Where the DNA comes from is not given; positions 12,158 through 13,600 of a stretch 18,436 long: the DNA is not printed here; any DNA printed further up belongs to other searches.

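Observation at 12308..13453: Bona fide eukaryote-like actin embedded in an unmistakably archaeal gene neighbourhood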

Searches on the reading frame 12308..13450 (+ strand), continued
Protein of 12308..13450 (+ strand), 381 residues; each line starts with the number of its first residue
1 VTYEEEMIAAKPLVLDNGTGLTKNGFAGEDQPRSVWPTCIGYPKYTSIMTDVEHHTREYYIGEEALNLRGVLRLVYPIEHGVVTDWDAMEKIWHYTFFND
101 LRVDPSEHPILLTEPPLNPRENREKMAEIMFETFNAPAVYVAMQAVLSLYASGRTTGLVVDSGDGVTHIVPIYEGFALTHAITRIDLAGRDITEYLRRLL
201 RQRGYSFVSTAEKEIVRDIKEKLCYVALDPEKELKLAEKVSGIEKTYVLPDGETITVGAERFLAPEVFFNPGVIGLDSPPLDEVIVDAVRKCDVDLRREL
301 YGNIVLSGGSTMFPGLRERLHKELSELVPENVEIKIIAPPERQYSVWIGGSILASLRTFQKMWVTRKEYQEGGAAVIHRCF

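Call 12: find_encoding_contigs(protein=P0005, flank=10000, max_places=10)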
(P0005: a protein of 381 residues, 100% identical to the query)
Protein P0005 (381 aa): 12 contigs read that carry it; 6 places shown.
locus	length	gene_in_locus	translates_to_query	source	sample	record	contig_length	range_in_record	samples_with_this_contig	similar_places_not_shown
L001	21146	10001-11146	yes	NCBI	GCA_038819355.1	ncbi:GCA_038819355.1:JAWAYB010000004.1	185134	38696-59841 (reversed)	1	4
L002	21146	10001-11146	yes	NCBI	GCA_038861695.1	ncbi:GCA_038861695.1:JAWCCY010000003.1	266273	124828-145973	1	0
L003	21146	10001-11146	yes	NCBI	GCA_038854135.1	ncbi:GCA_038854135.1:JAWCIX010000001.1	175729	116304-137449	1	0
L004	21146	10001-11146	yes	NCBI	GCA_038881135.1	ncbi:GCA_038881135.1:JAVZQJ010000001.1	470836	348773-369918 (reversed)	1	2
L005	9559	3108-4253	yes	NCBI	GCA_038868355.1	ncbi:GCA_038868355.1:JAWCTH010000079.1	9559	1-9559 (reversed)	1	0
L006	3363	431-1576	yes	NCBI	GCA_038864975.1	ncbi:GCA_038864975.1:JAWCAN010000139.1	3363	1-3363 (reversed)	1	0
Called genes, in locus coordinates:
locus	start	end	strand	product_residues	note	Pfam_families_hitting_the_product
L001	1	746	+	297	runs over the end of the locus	PF13793:Pribosyltran_N, PF00156:Pribosyltran, PF14681:UPRTase (faint), PF14572:Pribosyl_synth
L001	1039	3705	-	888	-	PF04997:RNA_pol_Rpb1_1, PF00623:RNA_pol_Rpb1_2, PF04983:RNA_pol_Rpb1_3, PF05000:RNA_pol_Rpb1_4, PF04998:RNA_pol_Rpb1_5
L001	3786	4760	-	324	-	PF01634:HisG, PF08029:HisG_C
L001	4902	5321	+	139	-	PF03259:Robl_LC7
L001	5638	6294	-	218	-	PF01983:CofC, PF12804:NTP_transf_3 (weak)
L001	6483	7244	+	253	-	PF01996:F420_ligase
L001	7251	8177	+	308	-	PF01933:CofD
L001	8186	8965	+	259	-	PF00977:His_biosynth (faint), PF01207:Dus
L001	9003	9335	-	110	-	-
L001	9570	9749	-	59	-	-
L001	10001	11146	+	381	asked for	PF00022:Actin, PF06723:MreB_Mbl (faint)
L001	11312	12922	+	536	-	PF19864:Radical_SAM_N2, PF04055:Radical_SAM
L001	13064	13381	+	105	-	PF09868:DUF2095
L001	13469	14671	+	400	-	PF01926:MMR_HSR1, PF02421:FeoB_N (weak), PF08438:YGR210-like_G4, PF02824:TGS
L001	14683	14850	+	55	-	-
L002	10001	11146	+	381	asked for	PF00022:Actin, PF06723:MreB_Mbl (faint)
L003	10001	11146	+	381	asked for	PF00022:Actin, PF06723:MreB_Mbl (faint)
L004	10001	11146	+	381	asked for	PF00022:Actin, PF06723:MreB_Mbl (faint)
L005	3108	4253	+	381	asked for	PF00022:Actin, PF06723:MreB_Mbl (faint)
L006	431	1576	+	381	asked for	PF00022:Actin, PF06723:MreB_Mbl (faint)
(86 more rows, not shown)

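Call 21: find_encoding_contigs(protein=P0036, flank=8000, max_places=2)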
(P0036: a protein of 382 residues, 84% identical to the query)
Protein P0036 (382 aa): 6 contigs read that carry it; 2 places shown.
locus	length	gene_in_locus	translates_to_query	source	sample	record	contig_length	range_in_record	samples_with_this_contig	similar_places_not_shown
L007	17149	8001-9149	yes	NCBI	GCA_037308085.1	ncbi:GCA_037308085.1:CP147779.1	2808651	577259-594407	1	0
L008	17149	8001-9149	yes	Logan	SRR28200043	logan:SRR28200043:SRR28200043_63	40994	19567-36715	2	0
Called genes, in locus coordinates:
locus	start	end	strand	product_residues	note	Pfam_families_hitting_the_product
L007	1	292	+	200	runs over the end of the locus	PF00025:Arf, PF00071:Ras, PF08477:Roc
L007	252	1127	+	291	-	-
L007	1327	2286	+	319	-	PF01656:CbiA, PF02374:ArsA_ATPase, PF13614:AAA_31 (weak)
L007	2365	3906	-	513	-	-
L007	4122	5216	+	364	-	PF00483:NTP_transferase, PF12804:NTP_transf_3, PF25087:GMPPB_C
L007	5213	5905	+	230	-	PF01066:CDP-OH_P_transf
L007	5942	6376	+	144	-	-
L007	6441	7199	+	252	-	PF04029:2-ph_phosp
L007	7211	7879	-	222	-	-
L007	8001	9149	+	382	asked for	PF00022:Actin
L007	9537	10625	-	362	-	PF01135:PCMT, PF03291:mRNA_G-N7_MeTrfase (weak), PF01209:Ubie_methyltran, PF13489:Methyltransf_23, PF13649:Methyltransf_25, PF13847:Methyltransf_31, PF08241:Methyltransf_11, PF08242:Methyltransf_12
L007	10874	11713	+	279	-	PF02737:3HCDH_N, PF00725:3HCDH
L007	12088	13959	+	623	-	PF02369:Big_1 (faint)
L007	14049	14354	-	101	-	-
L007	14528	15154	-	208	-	PF07336:ABATE, PF11706:zf-CGNR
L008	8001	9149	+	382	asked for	PF00022:Actin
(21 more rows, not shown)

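Call 22: find_encoding_contigs(protein=P0011, flank=8000, max_places=2)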
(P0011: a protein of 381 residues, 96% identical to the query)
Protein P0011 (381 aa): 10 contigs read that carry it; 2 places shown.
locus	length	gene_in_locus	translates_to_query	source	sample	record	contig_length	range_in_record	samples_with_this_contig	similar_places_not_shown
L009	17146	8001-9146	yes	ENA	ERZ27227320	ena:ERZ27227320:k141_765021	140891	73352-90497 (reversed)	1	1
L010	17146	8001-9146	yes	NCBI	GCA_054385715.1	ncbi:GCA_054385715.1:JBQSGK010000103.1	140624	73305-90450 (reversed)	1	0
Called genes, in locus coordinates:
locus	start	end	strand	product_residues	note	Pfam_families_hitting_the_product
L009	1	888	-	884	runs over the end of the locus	PF04997:RNA_pol_Rpb1_1, PF00623:RNA_pol_Rpb1_2, PF04983:RNA_pol_Rpb1_3, PF05000:RNA_pol_Rpb1_4, PF04998:RNA_pol_Rpb1_5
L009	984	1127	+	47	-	-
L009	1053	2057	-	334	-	PF01634:HisG, PF08029:HisG_C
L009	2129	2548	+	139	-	PF03259:Robl_LC7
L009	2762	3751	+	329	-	-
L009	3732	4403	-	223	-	PF01983:CofC, PF12804:NTP_transf_3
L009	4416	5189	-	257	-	PF01207:Dus, PF00977:His_biosynth (weak)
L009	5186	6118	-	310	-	PF01933:CofD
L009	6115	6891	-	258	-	PF01996:F420_ligase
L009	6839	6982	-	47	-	-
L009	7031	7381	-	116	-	-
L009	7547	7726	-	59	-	-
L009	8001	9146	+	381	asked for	PF00022:Actin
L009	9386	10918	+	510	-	PF19864:Radical_SAM_N2, PF04055:Radical_SAM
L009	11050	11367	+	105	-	PF09868:DUF2095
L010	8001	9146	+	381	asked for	PF00022:Actin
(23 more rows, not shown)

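Call 24: predict_structure(alignment_id=A1)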
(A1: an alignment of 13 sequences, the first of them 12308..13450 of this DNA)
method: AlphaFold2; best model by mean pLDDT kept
length: 381 residues; sequences in the alignment: 13
mean_pLDDT: 33.7   pTM: 0.23
mean pLDDT of the five models: 33.7, 33.0, 32.8, 32.5, 31.1
residues with pLDDT >= 90: 0; 70-90: 0; 50-70: 2; < 50: 379
segments of 3 or more residues with pLDDT < 50: 1-85, 87-200, 202-381
pLDDT, mean of each block of 10 residues (from residue 1): 27 25 26 22 23 26 31 36 45 40 37 41 45 33 31 30 30 26 28 45 43 40 33 41 40 40 35 34 33 27 25 37 40 32 29 32 37 36 31
secondary structure, 60 per line:
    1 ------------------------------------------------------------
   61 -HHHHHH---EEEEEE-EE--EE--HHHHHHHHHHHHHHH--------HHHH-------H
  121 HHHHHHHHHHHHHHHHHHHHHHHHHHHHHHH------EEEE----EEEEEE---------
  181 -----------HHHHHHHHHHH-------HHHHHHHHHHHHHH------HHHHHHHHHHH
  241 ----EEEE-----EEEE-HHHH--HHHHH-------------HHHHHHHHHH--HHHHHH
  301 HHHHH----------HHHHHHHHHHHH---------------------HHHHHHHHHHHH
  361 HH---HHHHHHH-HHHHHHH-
elements in order: H62-67 E71-76 H86-100 H109-112 H120-151 E158-161 E166-171 H192-202 H210-223 H230-240 E245-248 E254-257 H259-262 H265-269 H283-292 H295-305 H316-327 H349-362 H366-372 H374-380

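Call 25: search_protein_representatives(protein=window:12308-13450:+)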
Query: 381 residues. Proteins with E-value up to 0.001 (for the whole library): 32732; up to 1e-10: 19342; up to 1e-30: 6709. The best 150 are listed.
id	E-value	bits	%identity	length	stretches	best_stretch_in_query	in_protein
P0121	8.8e-196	666.7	50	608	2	12-381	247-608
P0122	2.6e-186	635.5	54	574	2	58-380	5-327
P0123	1.6e-173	593.4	40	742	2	6-365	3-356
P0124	6.9e-170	581.4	59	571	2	12-320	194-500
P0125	3.1e-163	559.5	62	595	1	10-381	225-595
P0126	1.0e-162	557.8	63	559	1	11-381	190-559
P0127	2.7e-162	556.4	62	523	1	10-379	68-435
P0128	2.7e-161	553.1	62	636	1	12-381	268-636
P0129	3.9e-161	552.6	63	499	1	5-381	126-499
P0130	1.0e-160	551.3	62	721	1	12-379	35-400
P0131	1.1e-160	551.2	62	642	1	12-379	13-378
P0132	1.3e-160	550.8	63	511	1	8-381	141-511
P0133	1.5e-160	550.7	63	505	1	12-381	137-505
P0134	2.4e-160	550.0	62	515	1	12-381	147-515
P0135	2.5e-160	549.9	62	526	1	12-381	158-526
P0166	1.9e-136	471.3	56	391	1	10-380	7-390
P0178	3.1e-129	447.6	53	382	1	11-381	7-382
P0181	1.1e-128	445.8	52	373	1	10-381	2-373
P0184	6.4e-128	443.3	54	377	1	7-381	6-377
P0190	9.0e-126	436.2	50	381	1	5-379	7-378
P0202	1.2e-120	419.4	50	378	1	10-381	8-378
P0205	5.7e-120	417.1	49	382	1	10-380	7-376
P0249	1.2e-111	389.7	46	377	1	9-379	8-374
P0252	2.2e-111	388.8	48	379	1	6-373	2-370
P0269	9.0e-109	380.3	47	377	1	13-381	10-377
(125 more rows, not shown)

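Call 26: list_cluster_members(proteins=[P0166, P0178, P0181, P0184, P0190, P0202, P0205, P0249, P0269, P0252])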
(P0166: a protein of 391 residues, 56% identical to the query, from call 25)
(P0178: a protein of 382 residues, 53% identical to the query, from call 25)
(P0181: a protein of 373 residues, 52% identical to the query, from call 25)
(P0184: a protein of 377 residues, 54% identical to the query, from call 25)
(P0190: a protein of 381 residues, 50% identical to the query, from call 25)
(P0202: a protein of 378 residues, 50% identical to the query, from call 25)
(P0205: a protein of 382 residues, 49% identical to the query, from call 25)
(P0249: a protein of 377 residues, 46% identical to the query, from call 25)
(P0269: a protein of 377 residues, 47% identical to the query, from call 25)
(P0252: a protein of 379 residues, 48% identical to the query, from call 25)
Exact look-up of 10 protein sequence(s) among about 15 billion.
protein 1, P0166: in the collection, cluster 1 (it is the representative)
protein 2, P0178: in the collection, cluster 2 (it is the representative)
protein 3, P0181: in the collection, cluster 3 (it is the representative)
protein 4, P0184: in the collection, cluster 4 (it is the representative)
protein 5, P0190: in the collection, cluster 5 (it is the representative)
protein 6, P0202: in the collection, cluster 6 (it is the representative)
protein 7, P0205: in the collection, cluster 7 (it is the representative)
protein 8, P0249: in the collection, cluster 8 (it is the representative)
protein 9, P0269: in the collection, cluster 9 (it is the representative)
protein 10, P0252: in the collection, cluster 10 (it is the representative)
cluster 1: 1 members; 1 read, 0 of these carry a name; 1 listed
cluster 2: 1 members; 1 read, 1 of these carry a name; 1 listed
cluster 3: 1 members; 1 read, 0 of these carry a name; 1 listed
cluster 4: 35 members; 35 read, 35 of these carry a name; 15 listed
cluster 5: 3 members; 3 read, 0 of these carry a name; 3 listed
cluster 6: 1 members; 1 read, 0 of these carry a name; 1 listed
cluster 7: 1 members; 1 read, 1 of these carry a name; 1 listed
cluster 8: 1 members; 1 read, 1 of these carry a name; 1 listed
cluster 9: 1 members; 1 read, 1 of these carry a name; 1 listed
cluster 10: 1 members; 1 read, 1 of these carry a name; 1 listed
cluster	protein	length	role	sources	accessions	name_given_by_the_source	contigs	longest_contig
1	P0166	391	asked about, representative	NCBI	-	-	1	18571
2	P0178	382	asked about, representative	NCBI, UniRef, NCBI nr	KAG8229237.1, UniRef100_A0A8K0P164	hypothetical protein J437_LFUL007923 [Ladona fulva] | Actin n=1 Tax=Ladona fulva TaxID=123851 RepID=A0A8K0P164_LADFU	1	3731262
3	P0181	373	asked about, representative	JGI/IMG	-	-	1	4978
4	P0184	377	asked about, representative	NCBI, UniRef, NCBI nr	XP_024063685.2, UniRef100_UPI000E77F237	actin-85C-like isoform X1 [Terrapene carolina triunguis] | actin-85C-like isoform X1 n=2 Tax=Terrapene triunguis TaxID=2587831 RepID=UPI000E77F237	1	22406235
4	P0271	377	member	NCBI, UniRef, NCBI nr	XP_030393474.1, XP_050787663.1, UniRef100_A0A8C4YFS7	actin-related protein T2 isoform X1 [Gopherus flavomarginatus] | Actin-85C-like n=2 Tax=Gopherus evgoodei TaxID=1825980 RepID=A0A8C4YFS7_9SAUR | actin-85C-like isoform X1 [Gopherus evgoodei]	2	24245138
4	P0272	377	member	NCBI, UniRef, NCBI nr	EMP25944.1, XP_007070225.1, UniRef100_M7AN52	actin-85C isoform X1 [Chelonia mydas] | Actin-1 n=2 Tax=Chelonia mydas TaxID=8469 RepID=M7AN52_CHEMY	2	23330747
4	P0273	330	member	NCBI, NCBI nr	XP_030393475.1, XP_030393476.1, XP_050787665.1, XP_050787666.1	actin-related protein T2 isoform X3 [Gopherus flavomarginatus] | actin-like isoform X2 [Gopherus evgoodei]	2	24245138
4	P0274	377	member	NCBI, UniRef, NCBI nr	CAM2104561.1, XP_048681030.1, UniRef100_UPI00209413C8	uncharacterized protein LOC125624408 [Caretta caretta] | uncharacterized protein LOC125624408 n=1 Tax=Caretta caretta TaxID=8467 ... | uncharacterized protein LOC125624408 isoform X1 [Caretta caretta]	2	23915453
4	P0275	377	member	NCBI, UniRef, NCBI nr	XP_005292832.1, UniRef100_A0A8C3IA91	actin-related protein T2 isoform X1 [Chrysemys picta bellii] | Uncharacterized protein n=1 Tax=Chrysemys picta bellii TaxID=8478 RepID=A0A8C3IA91_CHRPI | actin-85C-like isoform X1 [Chrysemys picta bellii]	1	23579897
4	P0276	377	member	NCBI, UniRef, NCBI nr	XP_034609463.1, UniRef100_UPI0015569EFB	actin-85C-like [Trachemys scripta elegans] | actin-85C-like n=1 Tax=Trachemys scripta elegans TaxID=31138 RepID=UPI0015569EFB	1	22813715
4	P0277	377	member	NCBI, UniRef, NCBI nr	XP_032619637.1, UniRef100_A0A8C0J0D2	actin-1-like isoform X1 [Chelonoidis abingdonii] | Actin n=1 Tax=Chelonoidis abingdonii TaxID=106734 RepID=A0A8C0J0D2_CHEAB | actin-85C-like isoform X1 [Chelonoidis abingdonii]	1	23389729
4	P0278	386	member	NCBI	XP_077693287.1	actin-1-like [Eretmochelys imbricata]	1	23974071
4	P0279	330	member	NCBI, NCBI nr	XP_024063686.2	actin-1-like isoform X2 [Terrapene carolina triunguis]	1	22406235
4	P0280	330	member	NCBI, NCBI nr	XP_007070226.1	actin isoform X2 [Chelonia mydas]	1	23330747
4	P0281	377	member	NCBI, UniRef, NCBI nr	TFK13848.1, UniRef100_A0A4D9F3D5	protein FAM167B [Platysternon megacephalum] | Protein FAM167B n=1 Tax=Platysternon megacephalum TaxID=55544 RepID=A0A4D9F3D5_9SAUR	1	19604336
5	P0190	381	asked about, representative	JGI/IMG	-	-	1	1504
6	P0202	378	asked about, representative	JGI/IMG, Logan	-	-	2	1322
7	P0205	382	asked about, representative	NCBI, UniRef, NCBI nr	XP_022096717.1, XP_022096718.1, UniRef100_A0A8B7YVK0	actin, clone 302-like [Acanthaster planci] | Actin, clone 302-like n=1 Tax=Acanthaster planci TaxID=133434 RepID=A0A8B7YVK0_ACAPL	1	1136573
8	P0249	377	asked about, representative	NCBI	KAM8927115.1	actin-related protein T2-like [Pelodytes ibericus]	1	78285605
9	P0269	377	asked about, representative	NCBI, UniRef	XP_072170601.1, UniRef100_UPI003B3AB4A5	actin-1-like [Diadema setosum] | actin-1-like n=1 Tax=Diadema setosum TaxID=31175 RepID=UPI003B3AB4A5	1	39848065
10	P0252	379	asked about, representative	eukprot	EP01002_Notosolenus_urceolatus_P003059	NODE_1809_length_1292_cov_20.427192_g1498_i0.p1 ...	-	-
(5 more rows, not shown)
